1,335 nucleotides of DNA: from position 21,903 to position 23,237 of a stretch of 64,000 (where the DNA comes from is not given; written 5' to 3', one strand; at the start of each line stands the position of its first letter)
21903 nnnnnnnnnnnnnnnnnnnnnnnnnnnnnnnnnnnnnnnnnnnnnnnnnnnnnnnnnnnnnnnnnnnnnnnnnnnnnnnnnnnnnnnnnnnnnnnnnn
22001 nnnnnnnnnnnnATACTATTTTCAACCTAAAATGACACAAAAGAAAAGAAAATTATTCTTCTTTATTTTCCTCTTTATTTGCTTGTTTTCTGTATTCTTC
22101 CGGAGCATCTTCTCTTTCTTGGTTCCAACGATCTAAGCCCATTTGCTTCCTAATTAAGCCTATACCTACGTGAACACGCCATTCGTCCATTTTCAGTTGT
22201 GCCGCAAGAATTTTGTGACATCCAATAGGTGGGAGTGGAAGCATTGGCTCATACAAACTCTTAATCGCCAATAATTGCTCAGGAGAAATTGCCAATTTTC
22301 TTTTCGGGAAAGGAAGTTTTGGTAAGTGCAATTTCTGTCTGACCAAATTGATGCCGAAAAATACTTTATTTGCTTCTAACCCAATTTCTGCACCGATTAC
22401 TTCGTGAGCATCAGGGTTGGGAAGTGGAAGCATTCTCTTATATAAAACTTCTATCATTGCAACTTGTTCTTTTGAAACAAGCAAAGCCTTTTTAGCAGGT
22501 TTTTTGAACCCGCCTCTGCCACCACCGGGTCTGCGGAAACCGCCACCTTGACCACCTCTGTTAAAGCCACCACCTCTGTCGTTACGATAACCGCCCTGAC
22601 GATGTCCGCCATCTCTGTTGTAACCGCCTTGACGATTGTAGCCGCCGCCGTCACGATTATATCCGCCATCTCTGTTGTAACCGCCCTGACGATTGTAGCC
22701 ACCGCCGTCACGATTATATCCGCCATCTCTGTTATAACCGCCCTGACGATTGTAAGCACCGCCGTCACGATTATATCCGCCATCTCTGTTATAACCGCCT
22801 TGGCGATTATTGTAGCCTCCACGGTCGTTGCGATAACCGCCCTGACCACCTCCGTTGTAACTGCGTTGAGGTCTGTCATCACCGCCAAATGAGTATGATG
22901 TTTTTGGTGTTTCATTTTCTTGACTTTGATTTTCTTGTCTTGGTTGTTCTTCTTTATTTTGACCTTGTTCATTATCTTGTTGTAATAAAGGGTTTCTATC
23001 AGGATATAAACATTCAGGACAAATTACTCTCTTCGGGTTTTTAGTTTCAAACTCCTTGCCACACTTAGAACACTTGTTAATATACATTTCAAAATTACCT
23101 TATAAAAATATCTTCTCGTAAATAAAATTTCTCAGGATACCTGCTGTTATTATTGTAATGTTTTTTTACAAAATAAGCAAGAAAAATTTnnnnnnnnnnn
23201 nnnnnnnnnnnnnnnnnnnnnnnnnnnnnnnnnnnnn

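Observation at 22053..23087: Bacterial zinc-ribbon / RGG-type low-complexity / tandem HTH-like protein: candidate nucleic-acid-binding, condensate-forming factor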

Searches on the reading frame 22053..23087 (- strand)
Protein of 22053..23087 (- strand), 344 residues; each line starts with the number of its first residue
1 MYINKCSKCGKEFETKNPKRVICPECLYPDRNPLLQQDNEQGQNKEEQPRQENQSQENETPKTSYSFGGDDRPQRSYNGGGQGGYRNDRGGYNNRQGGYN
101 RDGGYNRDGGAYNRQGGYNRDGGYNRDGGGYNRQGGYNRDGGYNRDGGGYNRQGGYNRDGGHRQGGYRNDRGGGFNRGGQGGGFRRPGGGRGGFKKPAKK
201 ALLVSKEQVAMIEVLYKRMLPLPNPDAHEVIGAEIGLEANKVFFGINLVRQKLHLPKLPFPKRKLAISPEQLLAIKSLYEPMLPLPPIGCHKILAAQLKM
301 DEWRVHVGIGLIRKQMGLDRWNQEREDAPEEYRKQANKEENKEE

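Call 3: search_protein_families(library=pfam, proteins=[window:22053-23087:-], max_evalue=10)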
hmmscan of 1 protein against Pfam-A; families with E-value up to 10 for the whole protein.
window:22053-23087:- (344 aa): 5 families
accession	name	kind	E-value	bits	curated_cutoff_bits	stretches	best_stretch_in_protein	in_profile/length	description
PF09723.15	Zn_ribbon_8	-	0.03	14.8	34.4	1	5-26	7-32/41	Zinc ribbon domain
PF01155.25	HypA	-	0.056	13.9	28.9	1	5-27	72-93/112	Hydrogenase/urease nickel incorporation, metallochaperone, hypA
PF14446.12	Prok-RING_1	-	0.084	13.3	29.1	1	4-27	5-27/54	Prokaryotic RING finger family 1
PF03604.18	Zn_ribbon_RPAB4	-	0.33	11.1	24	1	5-26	2-23/32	DNA directed RNA polymerase, 7 kDa subunit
PF08792.16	A2L_zn_ribbon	-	0.73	10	22.9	1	3-26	3-27/33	A2L zinc ribbon domain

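Call 4: search_protein_families(library=ncbifam, proteins=[window:22053-23087:-], max_evalue=10)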
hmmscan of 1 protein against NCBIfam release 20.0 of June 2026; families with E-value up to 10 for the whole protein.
window:22053-23087:- (344 aa): 6 families
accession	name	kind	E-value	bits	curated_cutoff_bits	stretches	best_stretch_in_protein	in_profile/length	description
TIGR00686.1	phnA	hypoth_equivalog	0.013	15.6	80.2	1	4-41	3-40/109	zinc ribbon domain-containing protein YjdM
NF001605.0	PRK00398.1-2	equivalog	0.025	14.5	63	1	5-28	3-26/43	DNA-directed RNA polymerase subunit P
NF045720.1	rubredox_RCKP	subfamily_domain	0.15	11.7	45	1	1-26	1-25/34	RCKP-type rubredoxin-like domain-containing protein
NF034126.3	PRK09521.1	equivalog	0.27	11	90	1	5-26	146-166/180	exosome complex RNA-binding protein Csl4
NF001607.0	PRK00398.1-4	equivalog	1.5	8.6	89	1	3-26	9-34/53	DNA-directed RNA polymerase subunit P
NF001646.0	PRK00420.1-3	equivalog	1.7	8.9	117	1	3-57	20-73/117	hypothetical protein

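Call 7: search_solved_structures(query=window:22053-23087:-, max_evalue=10)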
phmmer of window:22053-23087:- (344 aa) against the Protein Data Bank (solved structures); distinct sequences matched with E-value up to 10: 6.
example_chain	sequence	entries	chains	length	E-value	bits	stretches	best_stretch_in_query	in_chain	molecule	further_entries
3ber_A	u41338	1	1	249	0.18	14.1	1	184-260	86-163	Probable ATP-dependent RNA helicase DDX47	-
9bh5_AC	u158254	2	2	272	0.22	13.8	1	141-226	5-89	Small ribosomal subunit protein uS5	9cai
4v3p_SE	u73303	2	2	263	0.46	12.8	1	161-226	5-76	40S ribosomal protein S2 | 40S ribosomal protein S5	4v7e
4v8m_AP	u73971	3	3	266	0.92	11.8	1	160-224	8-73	40S RIBOSOMAL PROTEIN S2, PUTATIVE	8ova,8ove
6p2a_A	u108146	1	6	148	1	11.6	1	104-169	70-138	CHIMERA OF BACTERIOPHAGE OBP GP146 AND A T4 GP5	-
7olc_SC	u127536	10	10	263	2.5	10.4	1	158-223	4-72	40S ribosomal protein S2-like protein | Small ribosomal subunit protein uS5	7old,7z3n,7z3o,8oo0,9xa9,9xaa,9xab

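Call 8: search_protein_families(library=phrogs, proteins=[window:22053-23087:-], max_evalue=1)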
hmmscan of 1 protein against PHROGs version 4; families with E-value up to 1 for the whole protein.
window:22053-23087:- (344 aa): 2 families
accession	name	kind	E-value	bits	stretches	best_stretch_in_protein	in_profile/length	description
phrog_4852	-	unknown function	0.052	14.2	1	5-55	15-64/194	-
phrog_6422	-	moron, auxiliary metabolic gene and host takeover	0.22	12.9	1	3-54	7-62/120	Lar-like restriction alleviation protein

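Call 65: predict_structure(alignment_id=A3)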
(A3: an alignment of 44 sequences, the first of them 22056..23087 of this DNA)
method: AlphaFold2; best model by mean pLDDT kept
length: 344 residues; sequences in the alignment: 44
mean_pLDDT: 62.2   pTM: 0.31
mean pLDDT of the five models: 62.2, 61.5, 61.2, 60.8, 60.6
residues with pLDDT >= 90: 80; 70-90: 59; 50-70: 42; < 50: 163
segments of 3 or more residues with pLDDT < 50: 35-193
pLDDT, mean of each block of 10 residues (from residue 1): 94 93 89 47 41 43 36 36 38 37 38 38 37 39 43 44 40 45 43 56 86 90 77 92 90 71 66 93 83 92 90 84 57 62 70
secondary structure, 60 per line:
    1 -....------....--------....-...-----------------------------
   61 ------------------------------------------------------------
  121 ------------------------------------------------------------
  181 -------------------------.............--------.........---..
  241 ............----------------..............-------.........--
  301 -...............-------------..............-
elements in order: E2-5 E12-15 H24-27 H206-218 H227-235 H239-252 H269-282 H290-298 H302-316 H330-343

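Call 67: list_cluster_members(proteins=[window:22056-23087:-])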
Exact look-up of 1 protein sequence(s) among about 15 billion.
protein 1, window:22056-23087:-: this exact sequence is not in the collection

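Call 75: search_protein_families(library=padloc, proteins=[window:22056-23087:-], max_evalue=1)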
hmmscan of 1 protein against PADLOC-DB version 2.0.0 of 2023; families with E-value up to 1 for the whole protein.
window:22056-23087:- (344 aa): 0 families
